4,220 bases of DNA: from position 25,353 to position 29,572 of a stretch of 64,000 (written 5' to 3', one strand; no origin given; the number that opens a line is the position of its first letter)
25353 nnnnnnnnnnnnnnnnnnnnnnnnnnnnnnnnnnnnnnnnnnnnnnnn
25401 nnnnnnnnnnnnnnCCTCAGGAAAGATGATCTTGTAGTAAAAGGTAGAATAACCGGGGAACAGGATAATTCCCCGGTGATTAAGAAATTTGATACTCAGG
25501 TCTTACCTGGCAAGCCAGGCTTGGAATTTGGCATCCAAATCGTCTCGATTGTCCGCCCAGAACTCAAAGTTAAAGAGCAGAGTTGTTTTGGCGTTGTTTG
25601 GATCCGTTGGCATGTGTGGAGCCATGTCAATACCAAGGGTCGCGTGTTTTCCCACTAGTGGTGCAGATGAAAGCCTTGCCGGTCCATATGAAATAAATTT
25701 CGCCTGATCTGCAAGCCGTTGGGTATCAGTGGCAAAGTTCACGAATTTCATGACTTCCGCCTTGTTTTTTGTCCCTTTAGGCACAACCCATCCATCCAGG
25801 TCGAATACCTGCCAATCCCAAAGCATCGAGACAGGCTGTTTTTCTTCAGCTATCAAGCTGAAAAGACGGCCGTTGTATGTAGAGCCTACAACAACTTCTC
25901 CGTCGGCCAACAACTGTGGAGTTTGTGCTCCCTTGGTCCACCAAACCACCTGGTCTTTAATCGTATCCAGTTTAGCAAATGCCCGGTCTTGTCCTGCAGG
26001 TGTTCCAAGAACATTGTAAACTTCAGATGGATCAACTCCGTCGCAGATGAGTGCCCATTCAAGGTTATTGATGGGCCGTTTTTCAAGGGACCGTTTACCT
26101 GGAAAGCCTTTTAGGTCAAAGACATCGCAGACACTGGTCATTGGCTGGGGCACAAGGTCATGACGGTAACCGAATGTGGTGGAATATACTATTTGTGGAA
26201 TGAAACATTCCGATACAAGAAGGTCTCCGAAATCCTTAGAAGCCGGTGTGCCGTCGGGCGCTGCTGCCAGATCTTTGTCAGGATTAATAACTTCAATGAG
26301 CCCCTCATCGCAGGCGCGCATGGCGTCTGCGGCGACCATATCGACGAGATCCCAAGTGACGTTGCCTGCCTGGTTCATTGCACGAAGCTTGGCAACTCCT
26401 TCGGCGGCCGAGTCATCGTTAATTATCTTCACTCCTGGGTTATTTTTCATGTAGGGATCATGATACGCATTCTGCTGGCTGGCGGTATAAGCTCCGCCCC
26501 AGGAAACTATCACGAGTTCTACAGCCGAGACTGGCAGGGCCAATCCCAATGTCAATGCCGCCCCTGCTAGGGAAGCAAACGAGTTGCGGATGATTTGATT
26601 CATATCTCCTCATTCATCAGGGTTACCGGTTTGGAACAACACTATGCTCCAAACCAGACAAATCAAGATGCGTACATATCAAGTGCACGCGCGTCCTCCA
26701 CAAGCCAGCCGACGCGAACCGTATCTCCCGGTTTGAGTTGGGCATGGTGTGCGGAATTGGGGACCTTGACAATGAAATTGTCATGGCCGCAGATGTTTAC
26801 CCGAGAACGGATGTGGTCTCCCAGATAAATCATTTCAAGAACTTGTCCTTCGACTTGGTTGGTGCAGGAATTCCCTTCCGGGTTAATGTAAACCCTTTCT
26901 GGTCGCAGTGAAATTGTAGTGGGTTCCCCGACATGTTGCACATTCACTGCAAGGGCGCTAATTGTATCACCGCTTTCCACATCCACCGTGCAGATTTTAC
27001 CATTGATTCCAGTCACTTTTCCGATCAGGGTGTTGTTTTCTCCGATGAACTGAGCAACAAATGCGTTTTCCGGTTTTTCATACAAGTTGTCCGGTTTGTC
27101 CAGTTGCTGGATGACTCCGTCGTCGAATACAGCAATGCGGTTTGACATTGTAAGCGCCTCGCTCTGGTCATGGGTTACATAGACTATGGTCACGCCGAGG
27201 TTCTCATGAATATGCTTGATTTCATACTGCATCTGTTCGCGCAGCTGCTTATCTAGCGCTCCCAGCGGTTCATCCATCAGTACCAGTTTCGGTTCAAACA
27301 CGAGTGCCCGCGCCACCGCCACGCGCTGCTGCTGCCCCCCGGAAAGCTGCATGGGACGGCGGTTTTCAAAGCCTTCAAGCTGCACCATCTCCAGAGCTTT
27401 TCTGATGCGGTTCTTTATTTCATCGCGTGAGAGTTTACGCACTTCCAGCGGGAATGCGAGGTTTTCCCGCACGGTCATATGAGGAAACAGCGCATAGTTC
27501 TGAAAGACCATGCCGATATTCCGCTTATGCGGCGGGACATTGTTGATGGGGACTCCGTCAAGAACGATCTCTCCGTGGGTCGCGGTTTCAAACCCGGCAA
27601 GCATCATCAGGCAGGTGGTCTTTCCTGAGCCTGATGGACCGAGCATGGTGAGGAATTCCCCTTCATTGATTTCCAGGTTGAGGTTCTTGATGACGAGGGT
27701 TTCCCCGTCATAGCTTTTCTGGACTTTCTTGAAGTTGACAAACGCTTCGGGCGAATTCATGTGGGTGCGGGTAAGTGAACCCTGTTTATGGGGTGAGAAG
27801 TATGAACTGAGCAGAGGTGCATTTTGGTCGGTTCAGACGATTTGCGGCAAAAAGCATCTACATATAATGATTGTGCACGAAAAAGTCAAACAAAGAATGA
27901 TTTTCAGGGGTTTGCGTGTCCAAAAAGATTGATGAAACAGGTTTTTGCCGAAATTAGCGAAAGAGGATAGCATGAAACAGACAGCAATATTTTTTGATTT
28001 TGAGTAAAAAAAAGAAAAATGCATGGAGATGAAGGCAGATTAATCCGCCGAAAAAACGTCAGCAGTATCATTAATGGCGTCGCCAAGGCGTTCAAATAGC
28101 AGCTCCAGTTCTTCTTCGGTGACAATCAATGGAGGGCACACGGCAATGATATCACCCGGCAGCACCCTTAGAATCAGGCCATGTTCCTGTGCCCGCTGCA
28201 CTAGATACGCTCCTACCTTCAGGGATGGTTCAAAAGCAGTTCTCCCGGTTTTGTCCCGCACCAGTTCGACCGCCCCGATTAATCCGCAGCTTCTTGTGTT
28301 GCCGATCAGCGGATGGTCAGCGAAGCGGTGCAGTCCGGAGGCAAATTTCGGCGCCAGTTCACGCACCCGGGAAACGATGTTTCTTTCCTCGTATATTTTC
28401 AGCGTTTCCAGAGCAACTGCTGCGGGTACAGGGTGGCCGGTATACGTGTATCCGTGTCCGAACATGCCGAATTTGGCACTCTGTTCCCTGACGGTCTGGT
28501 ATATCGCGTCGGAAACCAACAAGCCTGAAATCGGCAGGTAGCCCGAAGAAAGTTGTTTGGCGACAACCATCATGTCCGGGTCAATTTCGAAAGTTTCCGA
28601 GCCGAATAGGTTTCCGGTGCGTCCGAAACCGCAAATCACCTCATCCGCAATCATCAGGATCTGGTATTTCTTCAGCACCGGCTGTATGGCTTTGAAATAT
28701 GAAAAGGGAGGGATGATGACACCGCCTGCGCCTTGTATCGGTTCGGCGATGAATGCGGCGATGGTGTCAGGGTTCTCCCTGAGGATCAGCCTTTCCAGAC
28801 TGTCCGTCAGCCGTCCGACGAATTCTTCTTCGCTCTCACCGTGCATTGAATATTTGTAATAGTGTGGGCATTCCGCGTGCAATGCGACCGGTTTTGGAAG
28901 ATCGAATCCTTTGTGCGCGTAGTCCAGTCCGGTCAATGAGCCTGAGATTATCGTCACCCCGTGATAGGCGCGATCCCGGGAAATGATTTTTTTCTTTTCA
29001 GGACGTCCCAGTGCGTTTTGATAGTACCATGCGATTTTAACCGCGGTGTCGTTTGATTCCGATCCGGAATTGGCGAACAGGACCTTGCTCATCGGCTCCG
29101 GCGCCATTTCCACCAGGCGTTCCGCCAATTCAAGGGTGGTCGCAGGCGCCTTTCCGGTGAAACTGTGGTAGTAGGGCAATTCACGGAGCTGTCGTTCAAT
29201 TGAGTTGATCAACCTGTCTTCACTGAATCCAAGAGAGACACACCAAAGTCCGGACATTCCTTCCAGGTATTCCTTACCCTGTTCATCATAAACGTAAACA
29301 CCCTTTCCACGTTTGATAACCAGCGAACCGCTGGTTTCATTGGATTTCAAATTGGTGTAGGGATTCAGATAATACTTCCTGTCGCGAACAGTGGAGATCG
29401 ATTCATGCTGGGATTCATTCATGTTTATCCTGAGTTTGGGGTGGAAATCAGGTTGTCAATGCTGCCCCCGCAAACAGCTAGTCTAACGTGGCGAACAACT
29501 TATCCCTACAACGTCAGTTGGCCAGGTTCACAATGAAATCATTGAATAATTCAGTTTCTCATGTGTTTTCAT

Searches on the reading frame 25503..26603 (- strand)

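Call 51: search_protein_families(library=pfam, proteins=[window:25503-26603:-], max_evalue=0.00001)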
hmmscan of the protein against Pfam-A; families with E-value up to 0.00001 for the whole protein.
window:25503-26603:- (366 aa): 2 families
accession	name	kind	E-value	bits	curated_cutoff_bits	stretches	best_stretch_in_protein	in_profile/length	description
PF13416.11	SBP_bac_8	-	1.4e-54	186.2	27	1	46-332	1-278/279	Bacterial extracellular solute-binding protein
PF01547.30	SBP_bac_1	-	9.8e-13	49.2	26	0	210-293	203-302/307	Bacterial extracellular solute-binding protein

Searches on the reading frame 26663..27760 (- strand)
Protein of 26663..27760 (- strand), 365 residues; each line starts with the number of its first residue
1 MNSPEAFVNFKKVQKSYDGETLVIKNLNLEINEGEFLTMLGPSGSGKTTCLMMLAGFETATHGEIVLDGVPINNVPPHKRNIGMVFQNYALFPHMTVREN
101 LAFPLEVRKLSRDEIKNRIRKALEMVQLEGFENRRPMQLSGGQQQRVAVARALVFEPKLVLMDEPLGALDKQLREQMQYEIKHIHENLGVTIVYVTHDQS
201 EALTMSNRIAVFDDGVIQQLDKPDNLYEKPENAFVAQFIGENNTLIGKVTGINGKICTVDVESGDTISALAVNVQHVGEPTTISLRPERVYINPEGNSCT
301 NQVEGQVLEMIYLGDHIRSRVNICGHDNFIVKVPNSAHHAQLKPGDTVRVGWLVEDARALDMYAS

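Call 51: search_protein_families(library=pfam, proteins=[window:26663-27760:-], max_evalue=0.00001)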
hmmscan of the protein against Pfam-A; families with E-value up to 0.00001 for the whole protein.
window:26663-27760:- (365 aa): 2 families
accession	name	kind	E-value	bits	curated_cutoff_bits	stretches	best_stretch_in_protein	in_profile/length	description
PF00005.33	ABC_tran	-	3.4e-38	131.8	25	1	25-166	2-136/137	ABC transporter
PF08402.16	TOBE_2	-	1.9e-16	60.3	21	1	283-360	1-76/76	TOBE domain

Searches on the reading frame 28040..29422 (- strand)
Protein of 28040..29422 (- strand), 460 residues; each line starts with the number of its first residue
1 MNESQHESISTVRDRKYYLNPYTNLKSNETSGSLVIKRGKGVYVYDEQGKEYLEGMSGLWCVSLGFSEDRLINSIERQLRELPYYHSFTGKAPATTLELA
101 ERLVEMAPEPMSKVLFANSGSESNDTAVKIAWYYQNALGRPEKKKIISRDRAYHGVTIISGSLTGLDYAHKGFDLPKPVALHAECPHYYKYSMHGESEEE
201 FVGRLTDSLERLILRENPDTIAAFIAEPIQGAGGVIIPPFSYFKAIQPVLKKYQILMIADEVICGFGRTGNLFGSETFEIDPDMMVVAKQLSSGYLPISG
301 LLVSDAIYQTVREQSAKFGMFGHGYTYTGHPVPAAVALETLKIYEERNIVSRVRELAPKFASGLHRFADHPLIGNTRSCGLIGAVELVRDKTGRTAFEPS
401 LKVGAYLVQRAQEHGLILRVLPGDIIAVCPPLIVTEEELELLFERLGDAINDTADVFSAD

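Call 52: search_protein_families(library=pfam, proteins=[window:28040-29422:-], max_evalue=0.00001)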
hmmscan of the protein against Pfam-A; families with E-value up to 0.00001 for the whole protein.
window:28040-29422:- (460 aa): 1 family
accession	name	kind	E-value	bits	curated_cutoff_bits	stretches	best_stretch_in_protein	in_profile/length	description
PF00202.27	Aminotran_3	-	1.2e-92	311.2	30.5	1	31-450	8-403/403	Aminotransferase class-III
